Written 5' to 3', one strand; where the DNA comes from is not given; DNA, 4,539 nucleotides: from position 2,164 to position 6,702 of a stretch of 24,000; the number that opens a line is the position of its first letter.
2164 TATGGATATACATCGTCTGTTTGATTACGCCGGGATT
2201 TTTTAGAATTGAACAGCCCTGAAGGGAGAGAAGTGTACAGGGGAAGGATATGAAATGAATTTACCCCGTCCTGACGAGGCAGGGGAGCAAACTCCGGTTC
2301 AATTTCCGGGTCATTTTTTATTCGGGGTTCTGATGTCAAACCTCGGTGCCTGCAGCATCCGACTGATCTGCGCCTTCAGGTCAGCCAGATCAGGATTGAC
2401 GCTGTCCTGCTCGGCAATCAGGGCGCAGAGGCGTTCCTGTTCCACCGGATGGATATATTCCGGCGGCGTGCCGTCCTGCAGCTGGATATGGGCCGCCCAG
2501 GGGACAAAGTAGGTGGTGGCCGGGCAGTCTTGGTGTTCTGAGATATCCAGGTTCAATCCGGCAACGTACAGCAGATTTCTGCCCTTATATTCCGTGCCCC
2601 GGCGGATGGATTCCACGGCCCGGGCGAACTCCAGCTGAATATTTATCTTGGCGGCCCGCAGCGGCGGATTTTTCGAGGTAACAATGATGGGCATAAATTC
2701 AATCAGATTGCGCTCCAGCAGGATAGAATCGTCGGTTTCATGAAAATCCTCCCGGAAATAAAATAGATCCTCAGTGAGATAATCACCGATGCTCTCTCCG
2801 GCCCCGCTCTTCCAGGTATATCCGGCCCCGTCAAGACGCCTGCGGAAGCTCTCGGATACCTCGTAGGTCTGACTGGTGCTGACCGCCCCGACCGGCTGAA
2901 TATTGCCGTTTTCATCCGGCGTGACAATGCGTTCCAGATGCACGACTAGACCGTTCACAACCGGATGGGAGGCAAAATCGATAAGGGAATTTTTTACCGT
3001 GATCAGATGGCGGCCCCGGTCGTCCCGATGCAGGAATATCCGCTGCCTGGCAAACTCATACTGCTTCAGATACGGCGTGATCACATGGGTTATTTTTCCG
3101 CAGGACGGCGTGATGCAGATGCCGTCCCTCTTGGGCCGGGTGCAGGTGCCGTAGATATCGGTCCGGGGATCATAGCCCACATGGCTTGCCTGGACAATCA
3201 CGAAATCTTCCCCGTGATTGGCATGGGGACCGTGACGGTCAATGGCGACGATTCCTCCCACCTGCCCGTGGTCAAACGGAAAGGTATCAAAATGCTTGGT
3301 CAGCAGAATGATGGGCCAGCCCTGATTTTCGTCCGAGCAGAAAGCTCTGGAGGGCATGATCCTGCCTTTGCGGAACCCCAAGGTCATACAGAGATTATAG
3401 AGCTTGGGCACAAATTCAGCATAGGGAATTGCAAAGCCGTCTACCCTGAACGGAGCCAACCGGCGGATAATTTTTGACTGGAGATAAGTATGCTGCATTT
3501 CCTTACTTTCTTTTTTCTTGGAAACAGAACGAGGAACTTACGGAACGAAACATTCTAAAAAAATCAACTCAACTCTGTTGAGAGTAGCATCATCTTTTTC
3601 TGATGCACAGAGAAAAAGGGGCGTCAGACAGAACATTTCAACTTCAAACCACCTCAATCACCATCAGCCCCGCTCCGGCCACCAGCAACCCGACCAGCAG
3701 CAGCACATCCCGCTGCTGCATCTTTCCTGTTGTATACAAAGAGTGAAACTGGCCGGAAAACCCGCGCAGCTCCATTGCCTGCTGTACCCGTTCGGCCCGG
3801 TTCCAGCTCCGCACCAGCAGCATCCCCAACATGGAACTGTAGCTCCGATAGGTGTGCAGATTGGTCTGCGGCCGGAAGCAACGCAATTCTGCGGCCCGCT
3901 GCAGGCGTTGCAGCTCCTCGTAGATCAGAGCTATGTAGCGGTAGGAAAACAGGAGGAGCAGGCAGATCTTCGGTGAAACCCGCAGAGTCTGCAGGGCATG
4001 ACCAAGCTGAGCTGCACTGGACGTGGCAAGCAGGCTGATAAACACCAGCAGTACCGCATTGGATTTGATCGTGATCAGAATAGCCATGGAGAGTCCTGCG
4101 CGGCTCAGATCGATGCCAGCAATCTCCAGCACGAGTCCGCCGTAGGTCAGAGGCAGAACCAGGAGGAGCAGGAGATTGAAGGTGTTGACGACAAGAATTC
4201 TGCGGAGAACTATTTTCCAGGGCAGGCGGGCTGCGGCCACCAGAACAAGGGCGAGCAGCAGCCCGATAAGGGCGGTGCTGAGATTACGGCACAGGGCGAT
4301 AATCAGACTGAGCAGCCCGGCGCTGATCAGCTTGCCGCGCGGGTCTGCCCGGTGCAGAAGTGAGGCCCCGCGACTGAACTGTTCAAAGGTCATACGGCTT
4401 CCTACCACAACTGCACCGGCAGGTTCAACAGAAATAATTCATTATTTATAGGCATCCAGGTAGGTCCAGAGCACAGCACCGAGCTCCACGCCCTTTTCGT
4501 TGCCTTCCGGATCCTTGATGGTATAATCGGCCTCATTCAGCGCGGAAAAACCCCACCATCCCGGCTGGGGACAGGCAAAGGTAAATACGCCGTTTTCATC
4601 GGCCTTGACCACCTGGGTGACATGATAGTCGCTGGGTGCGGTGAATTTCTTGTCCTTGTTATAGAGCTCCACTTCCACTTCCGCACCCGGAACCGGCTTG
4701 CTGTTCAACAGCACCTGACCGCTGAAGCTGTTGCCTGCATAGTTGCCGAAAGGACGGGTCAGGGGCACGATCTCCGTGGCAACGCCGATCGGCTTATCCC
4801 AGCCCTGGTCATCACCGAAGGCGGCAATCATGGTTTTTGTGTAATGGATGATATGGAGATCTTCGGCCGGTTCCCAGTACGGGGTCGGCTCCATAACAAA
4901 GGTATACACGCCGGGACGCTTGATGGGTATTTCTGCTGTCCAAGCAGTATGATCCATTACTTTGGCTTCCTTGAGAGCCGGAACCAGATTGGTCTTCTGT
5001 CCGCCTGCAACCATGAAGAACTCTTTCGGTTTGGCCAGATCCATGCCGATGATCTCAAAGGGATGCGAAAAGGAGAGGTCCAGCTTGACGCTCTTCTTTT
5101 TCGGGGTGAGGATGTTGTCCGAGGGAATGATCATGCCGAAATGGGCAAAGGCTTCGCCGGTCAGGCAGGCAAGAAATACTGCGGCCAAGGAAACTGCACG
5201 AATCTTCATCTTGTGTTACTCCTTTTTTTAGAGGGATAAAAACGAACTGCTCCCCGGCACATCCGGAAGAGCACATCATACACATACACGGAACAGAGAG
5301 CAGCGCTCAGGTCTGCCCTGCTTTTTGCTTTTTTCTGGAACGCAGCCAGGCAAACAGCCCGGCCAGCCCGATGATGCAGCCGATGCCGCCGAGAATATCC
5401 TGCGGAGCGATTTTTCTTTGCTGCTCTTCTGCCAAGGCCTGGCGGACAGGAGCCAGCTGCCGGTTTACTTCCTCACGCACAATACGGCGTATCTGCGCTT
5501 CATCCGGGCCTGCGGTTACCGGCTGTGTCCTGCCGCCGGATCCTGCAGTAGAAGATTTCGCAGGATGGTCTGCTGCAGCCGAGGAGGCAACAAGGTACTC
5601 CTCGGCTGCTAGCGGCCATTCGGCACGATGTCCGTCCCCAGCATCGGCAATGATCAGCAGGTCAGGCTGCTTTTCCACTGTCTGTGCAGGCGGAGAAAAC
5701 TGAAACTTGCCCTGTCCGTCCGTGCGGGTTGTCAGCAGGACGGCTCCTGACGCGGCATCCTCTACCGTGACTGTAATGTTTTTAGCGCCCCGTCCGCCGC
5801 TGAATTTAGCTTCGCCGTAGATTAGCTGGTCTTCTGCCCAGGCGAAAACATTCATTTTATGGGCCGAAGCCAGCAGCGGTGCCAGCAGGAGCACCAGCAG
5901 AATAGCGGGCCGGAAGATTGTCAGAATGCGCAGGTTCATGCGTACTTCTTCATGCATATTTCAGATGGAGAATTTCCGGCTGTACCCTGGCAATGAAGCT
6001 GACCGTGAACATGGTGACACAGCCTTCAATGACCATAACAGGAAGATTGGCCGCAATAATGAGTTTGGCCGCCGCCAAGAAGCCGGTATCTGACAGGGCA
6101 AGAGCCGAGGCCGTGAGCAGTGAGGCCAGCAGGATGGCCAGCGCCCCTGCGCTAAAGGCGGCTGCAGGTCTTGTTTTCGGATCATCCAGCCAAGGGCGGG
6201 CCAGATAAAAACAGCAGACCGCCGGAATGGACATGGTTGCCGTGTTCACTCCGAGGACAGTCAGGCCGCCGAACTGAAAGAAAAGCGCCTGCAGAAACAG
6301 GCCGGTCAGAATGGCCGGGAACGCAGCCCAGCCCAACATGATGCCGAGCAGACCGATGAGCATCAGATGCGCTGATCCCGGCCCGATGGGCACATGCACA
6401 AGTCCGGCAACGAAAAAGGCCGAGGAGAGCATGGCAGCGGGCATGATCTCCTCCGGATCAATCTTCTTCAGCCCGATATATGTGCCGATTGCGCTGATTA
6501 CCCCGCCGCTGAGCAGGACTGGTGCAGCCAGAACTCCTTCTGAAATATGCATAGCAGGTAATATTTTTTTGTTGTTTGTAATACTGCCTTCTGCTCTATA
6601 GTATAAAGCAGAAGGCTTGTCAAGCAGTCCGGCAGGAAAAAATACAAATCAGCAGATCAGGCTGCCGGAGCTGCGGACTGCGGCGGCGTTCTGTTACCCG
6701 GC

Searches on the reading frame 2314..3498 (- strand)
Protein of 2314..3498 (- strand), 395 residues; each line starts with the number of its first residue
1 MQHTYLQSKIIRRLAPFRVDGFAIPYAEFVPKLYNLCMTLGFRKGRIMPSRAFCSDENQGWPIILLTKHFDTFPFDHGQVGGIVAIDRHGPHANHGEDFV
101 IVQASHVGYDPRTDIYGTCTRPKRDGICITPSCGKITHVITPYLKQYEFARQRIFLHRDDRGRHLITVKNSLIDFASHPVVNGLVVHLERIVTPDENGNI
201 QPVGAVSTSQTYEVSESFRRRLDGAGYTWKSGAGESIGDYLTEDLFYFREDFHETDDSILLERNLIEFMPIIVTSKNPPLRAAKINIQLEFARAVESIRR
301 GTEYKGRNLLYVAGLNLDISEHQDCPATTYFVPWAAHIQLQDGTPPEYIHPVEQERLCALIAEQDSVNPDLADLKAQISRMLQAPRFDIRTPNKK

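Call 10: search_protein_families(library=pfam, proteins=[window:2314-3498:-], max_evalue=0.001)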
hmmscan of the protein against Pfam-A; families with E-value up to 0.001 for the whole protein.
window:2314-3498:- (395 aa): 0 families

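Call 73: search_protein_families(library=pfam, proteins=[window:2314-3498:-], max_evalue=0.1)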
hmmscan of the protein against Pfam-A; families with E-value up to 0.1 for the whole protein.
window:2314-3498:- (395 aa): 1 family
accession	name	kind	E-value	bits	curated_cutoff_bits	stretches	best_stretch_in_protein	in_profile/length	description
PF18599.6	LCIB_C_CA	-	0.0075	16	25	1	23-126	1-107/223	Limiting CO2-inducible proteins B/C beta carbonyic anhydrases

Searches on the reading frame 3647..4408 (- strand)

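Call 10: search_protein_families(library=pfam, proteins=[window:3647-4408:-], max_evalue=0.001)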
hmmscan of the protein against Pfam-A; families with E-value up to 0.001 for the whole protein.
window:3647-4408:- (254 aa): 1 family
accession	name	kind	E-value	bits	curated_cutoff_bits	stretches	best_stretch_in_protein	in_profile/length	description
PF02361.21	CbiQ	-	1e-37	130.3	25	1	15-220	2-213/216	Cobalt transport protein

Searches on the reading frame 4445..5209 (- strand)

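Call 10: search_protein_families(library=pfam, proteins=[window:4445-5209:-], max_evalue=0.001)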
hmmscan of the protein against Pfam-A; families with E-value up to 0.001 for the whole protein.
window:4445-5209:- (255 aa): 2 families
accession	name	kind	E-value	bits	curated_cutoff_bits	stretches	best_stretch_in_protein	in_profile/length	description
PF10670.15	DUF4198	-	6.4e-62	209.8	34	1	20-226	1-208/209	Domain of unknown function (DUF4198)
PF20598.4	DUF6795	-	0.00052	20.7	27.4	1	163-212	2-44/103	Domain of unknown function (DUF6795)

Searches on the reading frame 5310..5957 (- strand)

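Call 10: search_protein_families(library=pfam, proteins=[window:5310-5957:-], max_evalue=0.001)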
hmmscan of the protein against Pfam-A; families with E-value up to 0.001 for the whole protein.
window:5310-5957:- (216 aa): 0 families

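Call 73: search_protein_families(library=pfam, proteins=[window:5310-5957:-], max_evalue=0.1)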
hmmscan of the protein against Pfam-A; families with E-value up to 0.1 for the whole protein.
window:5310-5957:- (216 aa): 3 families
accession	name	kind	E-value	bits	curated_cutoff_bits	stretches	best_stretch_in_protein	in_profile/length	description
PF11974.14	bMG3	-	0.0012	19.2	34.9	1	53-107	23-76/103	Bacterial alpha-2-macroglobulin MG3 domain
PF13620.12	CarboxypepD_reg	-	0.0018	19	32.3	1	53-91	9-47/82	Carboxypeptidase regulatory-like domain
PF17210.9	SdrD_B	-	0.01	16.5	29.7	1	54-88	20-53/112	SdrD B-like domain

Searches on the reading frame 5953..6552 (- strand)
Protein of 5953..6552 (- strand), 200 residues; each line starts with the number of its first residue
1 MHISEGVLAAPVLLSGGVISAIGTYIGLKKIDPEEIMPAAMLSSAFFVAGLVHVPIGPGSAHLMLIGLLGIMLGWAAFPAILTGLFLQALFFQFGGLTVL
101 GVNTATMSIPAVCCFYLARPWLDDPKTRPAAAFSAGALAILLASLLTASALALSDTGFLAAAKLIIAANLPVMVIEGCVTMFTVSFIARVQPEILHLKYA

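Call 10: search_protein_families(library=pfam, proteins=[window:5953-6552:-], max_evalue=0.001)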
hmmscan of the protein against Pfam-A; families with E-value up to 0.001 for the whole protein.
window:5953-6552:- (200 aa): 2 families
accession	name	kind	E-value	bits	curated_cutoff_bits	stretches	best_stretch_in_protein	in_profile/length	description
PF01891.21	CbiM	-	6e-54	183.4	23.1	1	2-194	1-205/205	Cobalt uptake substrate-specific transmembrane region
PF19752.4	DUF6239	-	4.1e-05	24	27.1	1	107-195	22-106/187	Family of unknown function (DUF6239)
